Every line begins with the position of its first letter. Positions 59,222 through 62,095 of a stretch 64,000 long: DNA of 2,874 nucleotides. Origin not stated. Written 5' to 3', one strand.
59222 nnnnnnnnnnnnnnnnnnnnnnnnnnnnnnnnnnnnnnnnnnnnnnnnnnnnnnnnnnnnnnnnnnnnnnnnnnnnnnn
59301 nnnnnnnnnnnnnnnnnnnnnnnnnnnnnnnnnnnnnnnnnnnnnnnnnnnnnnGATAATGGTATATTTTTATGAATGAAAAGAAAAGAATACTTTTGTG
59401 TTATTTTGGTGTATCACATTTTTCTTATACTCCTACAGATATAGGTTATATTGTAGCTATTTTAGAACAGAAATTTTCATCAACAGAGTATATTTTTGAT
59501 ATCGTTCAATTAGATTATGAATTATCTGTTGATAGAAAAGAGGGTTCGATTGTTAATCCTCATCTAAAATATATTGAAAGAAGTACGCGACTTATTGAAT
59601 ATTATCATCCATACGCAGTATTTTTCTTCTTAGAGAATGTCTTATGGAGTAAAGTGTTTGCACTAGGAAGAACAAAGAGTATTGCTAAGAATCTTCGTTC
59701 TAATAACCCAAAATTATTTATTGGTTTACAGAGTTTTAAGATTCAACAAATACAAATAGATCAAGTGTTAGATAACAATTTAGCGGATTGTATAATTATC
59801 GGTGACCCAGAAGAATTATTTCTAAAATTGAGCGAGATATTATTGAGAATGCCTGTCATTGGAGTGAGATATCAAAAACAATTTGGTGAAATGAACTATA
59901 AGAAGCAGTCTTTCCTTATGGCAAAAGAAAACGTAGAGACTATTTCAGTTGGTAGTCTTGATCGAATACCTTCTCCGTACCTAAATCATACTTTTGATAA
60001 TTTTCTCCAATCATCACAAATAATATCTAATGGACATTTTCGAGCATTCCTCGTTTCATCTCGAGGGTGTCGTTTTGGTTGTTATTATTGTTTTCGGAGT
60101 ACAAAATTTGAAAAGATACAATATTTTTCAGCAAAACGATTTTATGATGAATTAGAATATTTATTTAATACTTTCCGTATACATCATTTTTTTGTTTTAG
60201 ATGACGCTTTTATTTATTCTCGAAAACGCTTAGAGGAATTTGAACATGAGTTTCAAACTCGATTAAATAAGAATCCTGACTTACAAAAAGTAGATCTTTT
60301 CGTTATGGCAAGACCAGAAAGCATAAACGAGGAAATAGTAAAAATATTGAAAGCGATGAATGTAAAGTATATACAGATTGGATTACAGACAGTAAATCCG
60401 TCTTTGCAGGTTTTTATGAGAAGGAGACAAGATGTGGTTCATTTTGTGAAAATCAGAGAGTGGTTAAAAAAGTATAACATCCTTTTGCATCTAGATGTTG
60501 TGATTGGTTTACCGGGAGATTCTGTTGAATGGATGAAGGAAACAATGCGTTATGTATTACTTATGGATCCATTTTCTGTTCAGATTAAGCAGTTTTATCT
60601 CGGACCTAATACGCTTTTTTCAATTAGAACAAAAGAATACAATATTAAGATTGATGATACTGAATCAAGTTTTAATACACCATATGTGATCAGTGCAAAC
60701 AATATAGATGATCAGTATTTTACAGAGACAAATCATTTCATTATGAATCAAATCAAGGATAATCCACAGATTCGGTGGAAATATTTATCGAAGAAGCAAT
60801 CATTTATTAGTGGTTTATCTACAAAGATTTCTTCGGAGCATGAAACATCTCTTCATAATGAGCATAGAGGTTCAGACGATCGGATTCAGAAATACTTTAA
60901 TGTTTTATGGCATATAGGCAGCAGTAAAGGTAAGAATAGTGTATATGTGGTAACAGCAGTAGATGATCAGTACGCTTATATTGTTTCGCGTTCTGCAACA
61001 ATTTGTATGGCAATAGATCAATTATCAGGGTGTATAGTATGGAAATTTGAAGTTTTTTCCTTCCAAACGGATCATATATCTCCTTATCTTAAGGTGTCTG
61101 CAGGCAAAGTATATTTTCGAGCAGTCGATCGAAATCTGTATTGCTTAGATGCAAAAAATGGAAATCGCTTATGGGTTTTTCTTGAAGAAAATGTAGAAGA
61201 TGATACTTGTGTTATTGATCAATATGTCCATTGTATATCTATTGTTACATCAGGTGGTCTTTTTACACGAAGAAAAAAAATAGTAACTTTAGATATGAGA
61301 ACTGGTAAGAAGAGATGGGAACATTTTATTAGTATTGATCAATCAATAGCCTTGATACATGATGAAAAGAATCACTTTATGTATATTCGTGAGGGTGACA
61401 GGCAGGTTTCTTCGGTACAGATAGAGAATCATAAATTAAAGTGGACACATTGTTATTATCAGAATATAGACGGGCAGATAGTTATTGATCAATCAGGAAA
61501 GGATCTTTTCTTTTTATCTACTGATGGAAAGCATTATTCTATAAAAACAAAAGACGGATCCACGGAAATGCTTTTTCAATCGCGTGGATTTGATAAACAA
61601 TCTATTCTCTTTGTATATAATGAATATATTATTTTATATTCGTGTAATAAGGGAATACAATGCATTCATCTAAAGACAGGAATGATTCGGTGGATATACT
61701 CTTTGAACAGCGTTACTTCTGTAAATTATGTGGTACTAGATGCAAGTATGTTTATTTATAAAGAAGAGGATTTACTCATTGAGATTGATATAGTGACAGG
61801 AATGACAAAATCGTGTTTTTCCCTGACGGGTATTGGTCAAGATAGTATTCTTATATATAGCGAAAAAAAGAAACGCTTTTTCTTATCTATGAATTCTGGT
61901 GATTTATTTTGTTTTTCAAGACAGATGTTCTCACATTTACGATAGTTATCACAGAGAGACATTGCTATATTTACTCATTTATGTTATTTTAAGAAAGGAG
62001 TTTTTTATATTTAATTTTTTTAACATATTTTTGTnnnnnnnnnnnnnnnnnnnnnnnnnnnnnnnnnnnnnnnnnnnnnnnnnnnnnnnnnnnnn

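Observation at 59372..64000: Four-gene cluster: radical SAM-beta-propeller fusion, Cys-rich leader-bearing peptide, membrane protein, PRTase-beta-propeller fusion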

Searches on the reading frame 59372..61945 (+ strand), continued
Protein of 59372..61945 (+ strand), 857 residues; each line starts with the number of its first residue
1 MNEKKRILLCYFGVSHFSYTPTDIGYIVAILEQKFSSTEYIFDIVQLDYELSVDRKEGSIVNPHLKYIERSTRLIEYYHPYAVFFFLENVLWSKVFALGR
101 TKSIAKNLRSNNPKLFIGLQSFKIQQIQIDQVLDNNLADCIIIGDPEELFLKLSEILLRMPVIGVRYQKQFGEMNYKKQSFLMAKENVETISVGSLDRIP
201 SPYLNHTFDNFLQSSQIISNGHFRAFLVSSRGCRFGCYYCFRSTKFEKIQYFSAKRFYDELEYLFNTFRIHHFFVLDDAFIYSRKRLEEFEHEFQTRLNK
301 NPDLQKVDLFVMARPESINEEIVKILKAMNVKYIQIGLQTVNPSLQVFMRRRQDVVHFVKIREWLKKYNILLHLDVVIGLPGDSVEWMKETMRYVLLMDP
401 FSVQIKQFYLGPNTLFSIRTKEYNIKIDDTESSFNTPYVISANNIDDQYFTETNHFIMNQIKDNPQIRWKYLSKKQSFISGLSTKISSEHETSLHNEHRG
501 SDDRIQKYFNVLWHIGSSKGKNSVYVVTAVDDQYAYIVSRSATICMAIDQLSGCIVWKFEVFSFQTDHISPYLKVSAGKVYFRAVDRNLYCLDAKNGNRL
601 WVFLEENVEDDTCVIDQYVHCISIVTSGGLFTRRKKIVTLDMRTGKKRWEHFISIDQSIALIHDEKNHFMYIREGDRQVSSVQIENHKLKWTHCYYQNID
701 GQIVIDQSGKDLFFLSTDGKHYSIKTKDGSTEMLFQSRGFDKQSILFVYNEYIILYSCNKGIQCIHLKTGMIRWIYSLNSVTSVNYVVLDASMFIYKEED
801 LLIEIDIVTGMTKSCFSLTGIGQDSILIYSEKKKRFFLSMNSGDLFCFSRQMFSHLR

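Call 104: find_encoding_contigs(protein=P0002, flank=10000, max_places=3)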
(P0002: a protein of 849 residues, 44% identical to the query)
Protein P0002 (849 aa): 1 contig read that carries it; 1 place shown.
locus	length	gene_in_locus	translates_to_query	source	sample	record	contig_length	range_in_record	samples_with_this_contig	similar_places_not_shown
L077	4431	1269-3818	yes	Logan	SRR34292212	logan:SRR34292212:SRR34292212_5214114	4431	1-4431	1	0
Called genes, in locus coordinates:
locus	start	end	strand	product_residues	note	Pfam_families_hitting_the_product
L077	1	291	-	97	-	?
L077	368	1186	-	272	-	PF13431:TPR_17 (faint), PF00515:TPR_1 (faint), PF07719:TPR_2 (faint)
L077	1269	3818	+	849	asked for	PF04055:Radical_SAM, PF23414:Beta-prop_EML_2 (faint), PF13360:PQQ_2, PF13570:Beta-prop_ACSF4, PF25293:Beta-prop_EMC1_N (faint), PF24796:WDR55, PF25174:Beta-prop_THOC3 (faint), PF13570:Beta-prop_ACSF4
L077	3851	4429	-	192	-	?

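Call 108: search_solved_structures(query=L001:7803-9461:+, max_evalue=0.01)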
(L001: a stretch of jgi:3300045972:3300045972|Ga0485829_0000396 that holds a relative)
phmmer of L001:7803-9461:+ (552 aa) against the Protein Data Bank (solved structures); distinct sequences matched with E-value up to 0.01: 75 (the best 60 are shown).
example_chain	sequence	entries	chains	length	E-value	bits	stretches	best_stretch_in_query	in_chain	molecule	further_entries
6tjg_A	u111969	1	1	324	2.7e-49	171.2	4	229-409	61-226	Cake8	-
6tji_A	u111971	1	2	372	1e-48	169.3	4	229-409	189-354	Cake10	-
6tjh_A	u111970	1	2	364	1.9e-48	168.4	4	229-409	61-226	Cake9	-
8prj_A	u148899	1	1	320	1.7e-26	95.9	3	233-407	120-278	v31Bagel8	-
7awy_A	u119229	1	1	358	2.4e-23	85.5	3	231-408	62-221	Scone-R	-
6tjf_A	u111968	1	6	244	2.4e-22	82.2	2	229-409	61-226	Cake6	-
6tje_A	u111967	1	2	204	8e-21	77.2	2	230-409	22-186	Cake5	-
7awz_A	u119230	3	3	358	1.3e-19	73.3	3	281-407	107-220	Scone-E | SconeE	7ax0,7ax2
3hxj_A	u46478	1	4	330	1.1e-17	66.9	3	350-537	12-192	Pyrrolo-quinoline quinone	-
7eq5_A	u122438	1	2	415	1.1e-15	60.2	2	372-499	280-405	Membrane associated protein kinase with beta-propeller domain, pyrrolo-quinoline quinone b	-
7evf_AA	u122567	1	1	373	8.1e-15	57.4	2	372-499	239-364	PQQ_3 domain-containing protein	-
6tjd_A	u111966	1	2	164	2.1e-14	56.1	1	347-408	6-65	Cake4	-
8pra_A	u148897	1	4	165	2.4e-14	55.8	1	346-508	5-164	Cell surface protein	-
6zcv_A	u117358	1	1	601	1.1e-13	53.6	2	227-355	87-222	Quinoprotein ethanol dehydrogenase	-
6zcw_A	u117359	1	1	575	2e-13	52.8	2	227-355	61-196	Quinoprotein ethanol dehydrogenase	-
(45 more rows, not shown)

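Call 109: search_protein_families(library=ncbifam, proteins=[L003:3815-4291:+, L004:19773-20066:+, L006:12420-12641:+, L009:20343-20627:+, L009:14464-15027:+, L008:15136-15906:+, L001:6572-6799:+], max_evalue=1)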
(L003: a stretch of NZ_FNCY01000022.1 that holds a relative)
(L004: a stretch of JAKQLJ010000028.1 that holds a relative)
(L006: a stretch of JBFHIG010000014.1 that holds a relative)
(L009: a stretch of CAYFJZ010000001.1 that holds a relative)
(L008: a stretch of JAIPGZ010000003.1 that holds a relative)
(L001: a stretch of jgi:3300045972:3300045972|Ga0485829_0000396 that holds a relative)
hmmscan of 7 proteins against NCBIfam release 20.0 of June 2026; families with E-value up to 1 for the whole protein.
L003:3815-4291:+ (158 aa): 0 families

L004:19773-20066:+ (97 aa): 0 families

L006:12420-12641:+ (73 aa): 0 families

L009:20343-20627:+ (94 aa): 0 families

L009:14464-15027:+ (187 aa): 0 families

L008:15136-15906:+ (256 aa): 9 families
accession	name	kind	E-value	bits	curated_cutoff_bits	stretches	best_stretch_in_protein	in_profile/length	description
TIGR01443.1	intein_Cterm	domain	4.5e-07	29.9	15.6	1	224-245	2-24/24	intein C-terminal splicing region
NF038136.1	rSAM_Rv_intein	exception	6.9e-07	28.5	700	1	101-202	76-185/574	intein-containing Rv2578c family radical SAM protein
NF006207.0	PRK08332.1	equivalog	0.00013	19.3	2400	1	208-248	1206-1245/1684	vitamin B12-dependent ribonucleotide reductase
NF005852.0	PRK07773.1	equivalog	0.00015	20.2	780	2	219-251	801-833/886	replicative DNA helicase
NF038162.1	RtcB_rel_intein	exception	0.00039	18.5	1150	1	207-246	542-580/961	intein-containing RtcB family protein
TIGR01445.1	intein_Nterm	domain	0.0026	18.7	24.5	0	101-166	1-82/83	intein N-terminal splicing region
NF011302.0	PRK14714.1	equivalog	0.0051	14.4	1791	1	153-250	1016-1106/1350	DNA-directed DNA polymerase II large subunit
NF003158.0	PRK04132.1-3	equivalog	0.02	11.9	1750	1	223-246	1234-1257/1437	replication factor C small subunit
NF038098.1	GyrA_w_intein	exception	0.022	12.6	1850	1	210-245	503-538/1232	intein-containing DNA gyrase subunit A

L001:6572-6799:+ (75 aa): 0 families

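Call 110: search_protein_families(library=pfam, proteins=[L013:11625-13724:+, L013:13725-16124:+, L009:14464-15027:+, L003:3815-4291:+], max_evalue=0.01)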
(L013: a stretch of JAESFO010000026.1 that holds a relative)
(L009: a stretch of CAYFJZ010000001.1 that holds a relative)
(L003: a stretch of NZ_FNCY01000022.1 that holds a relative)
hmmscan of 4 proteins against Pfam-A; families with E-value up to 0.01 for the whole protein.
L013:11625-13724:+ (700 aa): 1 family
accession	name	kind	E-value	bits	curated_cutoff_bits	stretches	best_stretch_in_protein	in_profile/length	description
PF22807.2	TrAA12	-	1.6e-05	23.8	30.9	1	536-594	384-442/463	TrAA12-like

L013:13725-16124:+ (800 aa): 0 families

L009:14464-15027:+ (187 aa): 0 families

L003:3815-4291:+ (158 aa): 0 families

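Call 112: find_encoding_contigs(protein=P0015, flank=10000, max_places=2)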
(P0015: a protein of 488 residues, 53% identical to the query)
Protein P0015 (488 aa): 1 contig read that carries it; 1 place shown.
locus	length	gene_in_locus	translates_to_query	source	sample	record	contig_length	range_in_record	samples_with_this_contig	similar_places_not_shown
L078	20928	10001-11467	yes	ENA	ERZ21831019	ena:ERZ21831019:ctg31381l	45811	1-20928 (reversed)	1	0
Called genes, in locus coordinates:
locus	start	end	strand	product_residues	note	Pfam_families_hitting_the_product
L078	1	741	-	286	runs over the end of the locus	PF00528:BPD_transp_1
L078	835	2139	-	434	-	PF01547:SBP_bac_1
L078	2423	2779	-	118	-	PF07690:MFS_1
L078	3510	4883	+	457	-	PF00364:Biotin_lipoyl (faint), PF25973:BSH_CzcB (faint), PF25994:HH_AprE (weak), PF26002:Beta-barrel_AprE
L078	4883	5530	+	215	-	PF13302:Acetyltransf_3, PF00583:Acetyltransf_1 (weak)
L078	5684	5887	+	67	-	-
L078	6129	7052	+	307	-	PF01963:TraB_PrgY_gumN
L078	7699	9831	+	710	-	PF03412:Peptidase_C39, PF00664:ABC_membrane, PF00005:ABC_tran, PF02463:SMC_N (weak)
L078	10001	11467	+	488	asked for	PF04055:Radical_SAM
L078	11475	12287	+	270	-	PF02129:Peptidase_S15, PF00326:Peptidase_S9, PF12146:Hydrolase_4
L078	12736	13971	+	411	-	-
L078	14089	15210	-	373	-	PF02540:NAD_synthase (weak), PF02568:ThiI (weak), PF03054:tRNA_Me_trans, PF20259:tRNA_Me_trans_M, PF20258:tRNA_Me_trans_C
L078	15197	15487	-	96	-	-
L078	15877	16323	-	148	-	PF00293:NUDIX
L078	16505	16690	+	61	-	PF10276:zf-CHCC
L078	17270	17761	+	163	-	PF01075:Glyco_transf_9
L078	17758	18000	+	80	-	PF13474:SnoaL_3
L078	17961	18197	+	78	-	-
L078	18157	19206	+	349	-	PF12146:Hydrolase_4 (weak), PF00561:Abhydrolase_1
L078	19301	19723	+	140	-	-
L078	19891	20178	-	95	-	PF00083:Sugar_tr (weak), PF07690:MFS_1 (weak)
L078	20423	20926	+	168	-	?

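Call 113: find_encoding_contigs(protein=P0008, flank=10000, max_places=2)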
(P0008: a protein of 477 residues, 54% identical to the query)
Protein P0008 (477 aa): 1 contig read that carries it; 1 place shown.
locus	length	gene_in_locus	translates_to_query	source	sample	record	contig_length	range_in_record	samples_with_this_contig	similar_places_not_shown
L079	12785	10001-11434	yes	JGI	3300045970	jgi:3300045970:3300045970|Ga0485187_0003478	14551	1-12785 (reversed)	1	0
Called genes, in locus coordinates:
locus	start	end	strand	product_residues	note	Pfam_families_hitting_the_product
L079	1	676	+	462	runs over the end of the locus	PF02874:ATP-synt_ab_N, PF00006:ATP-synt_ab, PF22919:ATP-synt_VA_C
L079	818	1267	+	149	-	PF02823:ATP-synt_DE_N, PF00401:ATP-synt_DE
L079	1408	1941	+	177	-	PF01058:Oxidored_q6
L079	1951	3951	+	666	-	PF00361:Proton_antipo_M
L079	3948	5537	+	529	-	PF00146:NADHdh, PF00420:Oxidored_q2 (weak)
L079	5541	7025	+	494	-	PF00361:Proton_antipo_M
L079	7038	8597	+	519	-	PF00329:Complex1_30kDa, PF00346:Complex1_49kDa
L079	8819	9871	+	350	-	PF20686:CsoSCA_cat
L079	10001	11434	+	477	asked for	PF04055:Radical_SAM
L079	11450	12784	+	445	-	?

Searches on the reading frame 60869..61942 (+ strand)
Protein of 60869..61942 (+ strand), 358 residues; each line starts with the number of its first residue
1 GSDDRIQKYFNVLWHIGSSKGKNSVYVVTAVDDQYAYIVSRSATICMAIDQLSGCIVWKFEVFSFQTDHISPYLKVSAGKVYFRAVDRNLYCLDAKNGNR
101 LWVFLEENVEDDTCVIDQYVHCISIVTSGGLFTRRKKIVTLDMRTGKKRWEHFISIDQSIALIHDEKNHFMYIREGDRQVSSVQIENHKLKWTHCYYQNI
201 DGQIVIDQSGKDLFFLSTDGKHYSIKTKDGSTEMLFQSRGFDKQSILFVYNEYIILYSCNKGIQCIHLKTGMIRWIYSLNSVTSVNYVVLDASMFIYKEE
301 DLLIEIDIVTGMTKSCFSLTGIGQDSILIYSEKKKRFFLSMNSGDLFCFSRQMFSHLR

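Call 107: search_solved_structures(query=window:60869-61942:+, max_evalue=0.01)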
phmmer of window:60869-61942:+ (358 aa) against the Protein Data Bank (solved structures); distinct sequences matched with E-value up to 0.01: 12.
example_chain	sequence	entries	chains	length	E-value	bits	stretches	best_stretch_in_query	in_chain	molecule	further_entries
7eq5_A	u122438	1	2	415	8.9e-09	38.4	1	53-277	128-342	Membrane associated protein kinase with beta-propeller domain, pyrrolo-quinoline quinone b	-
7evf_AA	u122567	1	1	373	1.3e-08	37.9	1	53-277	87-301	PQQ_3 domain-containing protein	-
7dxn_A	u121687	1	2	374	4.4e-07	32.8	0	54-276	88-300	Membrane associated protein kinase with beta-propeller domain, pyrrolo-quinoline quinone b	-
1flg_A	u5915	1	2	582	0.0002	24.1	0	75-152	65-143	PROTEIN (QUINOPROTEIN ETHANOL DEHYDROGENASE)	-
6dam_A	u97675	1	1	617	0.0005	22.7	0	37-163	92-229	Lanthanide-dependent methanol dehydrogenase XoxF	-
1yiq_A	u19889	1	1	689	0.0011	21.6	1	42-153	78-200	Quinohemoprotein alcohol dehydrogenase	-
7o6z_A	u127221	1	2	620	0.0013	21.4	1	68-164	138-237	Methanol dehydrogenase (Cytochrome c) subunit 1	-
4mae_A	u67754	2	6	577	0.0016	21.1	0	70-166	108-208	Methanol dehydrogenase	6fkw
1kb0_A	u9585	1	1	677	0.0018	21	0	27-154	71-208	quinohemoprotein alcohol dehydrogenase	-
4cvb_A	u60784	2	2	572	0.002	20.8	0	48-103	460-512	ALCOHOL DEHYDROGENASE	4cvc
6oc5_A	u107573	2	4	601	0.0026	20.4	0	38-163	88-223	Lanthanide-dependent methanol dehydrogenase XoxF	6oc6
7wmd_A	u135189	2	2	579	0.0063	19.1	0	48-103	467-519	PQQ-dependent alcohol dehydrogenase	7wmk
